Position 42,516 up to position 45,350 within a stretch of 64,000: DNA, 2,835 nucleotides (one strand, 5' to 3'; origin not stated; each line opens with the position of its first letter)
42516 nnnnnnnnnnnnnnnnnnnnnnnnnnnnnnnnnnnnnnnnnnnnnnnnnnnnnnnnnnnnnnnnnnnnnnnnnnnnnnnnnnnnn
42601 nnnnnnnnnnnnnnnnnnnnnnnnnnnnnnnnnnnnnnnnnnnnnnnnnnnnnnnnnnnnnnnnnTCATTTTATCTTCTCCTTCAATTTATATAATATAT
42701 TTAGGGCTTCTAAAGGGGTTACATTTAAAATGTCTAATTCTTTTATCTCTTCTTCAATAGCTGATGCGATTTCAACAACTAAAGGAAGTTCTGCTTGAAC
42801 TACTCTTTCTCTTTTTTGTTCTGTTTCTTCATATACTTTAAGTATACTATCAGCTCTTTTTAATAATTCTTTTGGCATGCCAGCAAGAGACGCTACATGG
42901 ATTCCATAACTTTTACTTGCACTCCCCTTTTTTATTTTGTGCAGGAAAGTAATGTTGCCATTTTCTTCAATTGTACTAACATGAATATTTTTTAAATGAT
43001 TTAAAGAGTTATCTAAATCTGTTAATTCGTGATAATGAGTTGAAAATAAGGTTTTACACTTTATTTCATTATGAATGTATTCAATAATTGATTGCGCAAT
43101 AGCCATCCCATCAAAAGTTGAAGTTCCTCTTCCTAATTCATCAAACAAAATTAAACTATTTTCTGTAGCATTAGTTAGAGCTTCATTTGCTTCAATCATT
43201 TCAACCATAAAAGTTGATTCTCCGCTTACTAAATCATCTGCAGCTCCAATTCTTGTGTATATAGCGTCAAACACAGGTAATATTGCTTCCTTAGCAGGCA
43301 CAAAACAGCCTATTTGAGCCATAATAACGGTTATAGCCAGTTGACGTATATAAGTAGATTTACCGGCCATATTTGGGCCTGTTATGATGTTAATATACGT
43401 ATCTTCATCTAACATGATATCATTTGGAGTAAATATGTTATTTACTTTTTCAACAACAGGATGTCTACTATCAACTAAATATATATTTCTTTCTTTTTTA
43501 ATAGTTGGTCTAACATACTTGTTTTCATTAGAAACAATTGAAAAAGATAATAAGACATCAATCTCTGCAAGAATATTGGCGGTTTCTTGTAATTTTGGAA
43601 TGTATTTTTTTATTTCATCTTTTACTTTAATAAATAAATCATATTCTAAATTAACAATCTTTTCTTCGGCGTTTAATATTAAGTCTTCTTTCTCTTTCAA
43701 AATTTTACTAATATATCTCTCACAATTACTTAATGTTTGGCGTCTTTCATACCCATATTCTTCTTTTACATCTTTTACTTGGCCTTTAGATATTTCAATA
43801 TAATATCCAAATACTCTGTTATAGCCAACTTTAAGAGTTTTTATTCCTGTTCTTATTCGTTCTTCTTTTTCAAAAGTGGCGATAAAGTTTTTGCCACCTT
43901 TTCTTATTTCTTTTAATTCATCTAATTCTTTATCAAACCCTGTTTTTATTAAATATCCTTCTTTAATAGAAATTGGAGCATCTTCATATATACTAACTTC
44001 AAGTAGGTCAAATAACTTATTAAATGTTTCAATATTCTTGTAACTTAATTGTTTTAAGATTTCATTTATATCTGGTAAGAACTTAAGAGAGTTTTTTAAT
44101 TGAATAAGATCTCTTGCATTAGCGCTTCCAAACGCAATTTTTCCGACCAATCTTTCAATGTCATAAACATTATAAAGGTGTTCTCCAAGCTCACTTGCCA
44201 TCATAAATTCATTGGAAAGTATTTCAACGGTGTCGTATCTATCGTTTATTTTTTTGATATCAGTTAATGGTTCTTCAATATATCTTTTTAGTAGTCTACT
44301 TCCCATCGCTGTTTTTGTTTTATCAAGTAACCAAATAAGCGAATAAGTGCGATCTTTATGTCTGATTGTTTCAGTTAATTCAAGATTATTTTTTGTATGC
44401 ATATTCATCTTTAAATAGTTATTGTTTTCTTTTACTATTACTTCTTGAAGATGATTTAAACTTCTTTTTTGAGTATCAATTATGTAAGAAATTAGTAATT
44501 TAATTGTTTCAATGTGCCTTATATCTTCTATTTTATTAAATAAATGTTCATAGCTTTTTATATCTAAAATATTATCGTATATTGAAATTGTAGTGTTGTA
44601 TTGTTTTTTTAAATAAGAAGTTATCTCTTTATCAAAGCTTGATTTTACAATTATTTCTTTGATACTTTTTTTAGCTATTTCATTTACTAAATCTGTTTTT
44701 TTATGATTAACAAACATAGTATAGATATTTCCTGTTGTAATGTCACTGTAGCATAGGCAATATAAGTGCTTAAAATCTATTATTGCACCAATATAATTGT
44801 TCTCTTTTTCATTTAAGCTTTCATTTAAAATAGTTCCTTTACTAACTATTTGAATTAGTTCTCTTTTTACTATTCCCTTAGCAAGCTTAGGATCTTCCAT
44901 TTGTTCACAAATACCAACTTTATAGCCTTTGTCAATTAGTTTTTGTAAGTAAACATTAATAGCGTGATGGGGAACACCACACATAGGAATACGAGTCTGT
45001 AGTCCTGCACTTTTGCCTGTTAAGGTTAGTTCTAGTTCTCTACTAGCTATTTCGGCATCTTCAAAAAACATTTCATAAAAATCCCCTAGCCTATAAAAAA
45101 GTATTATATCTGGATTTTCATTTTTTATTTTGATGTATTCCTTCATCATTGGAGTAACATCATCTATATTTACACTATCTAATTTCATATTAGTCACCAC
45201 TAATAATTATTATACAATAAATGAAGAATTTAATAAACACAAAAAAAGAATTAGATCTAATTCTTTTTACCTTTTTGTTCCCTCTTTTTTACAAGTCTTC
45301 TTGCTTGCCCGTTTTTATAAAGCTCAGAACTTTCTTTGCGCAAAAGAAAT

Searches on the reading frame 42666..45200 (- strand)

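Call 14: search_protein_families(library=pfam, proteins=[window:42666-45200:-], max_evalue=0.001)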
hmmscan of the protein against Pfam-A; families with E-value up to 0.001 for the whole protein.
window:42666-45200:- (844 aa): 6 families
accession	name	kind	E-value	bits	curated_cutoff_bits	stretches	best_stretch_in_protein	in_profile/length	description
PF00488.27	MutS_V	-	2.7e-83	279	30.2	1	605-788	2-185/188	MutS domain V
PF05192.23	MutS_III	-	6.4e-50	170.6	34.1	1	269-554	2-194/194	MutS domain III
PF01624.25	MutS_I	-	1.1e-45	155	20.6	1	16-127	1-112/113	MutS domain I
PF05190.23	MutS_IV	-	4.6e-26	91.4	22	1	421-514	1-92/92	MutS family domain IV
PF05188.22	MutS_II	-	2.6e-11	44.5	25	1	135-252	1-133/133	MutS domain II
PF12631.12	MnmE_helical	-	0.0005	20.7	40.1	0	426-826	68-204/211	MnmE helical domain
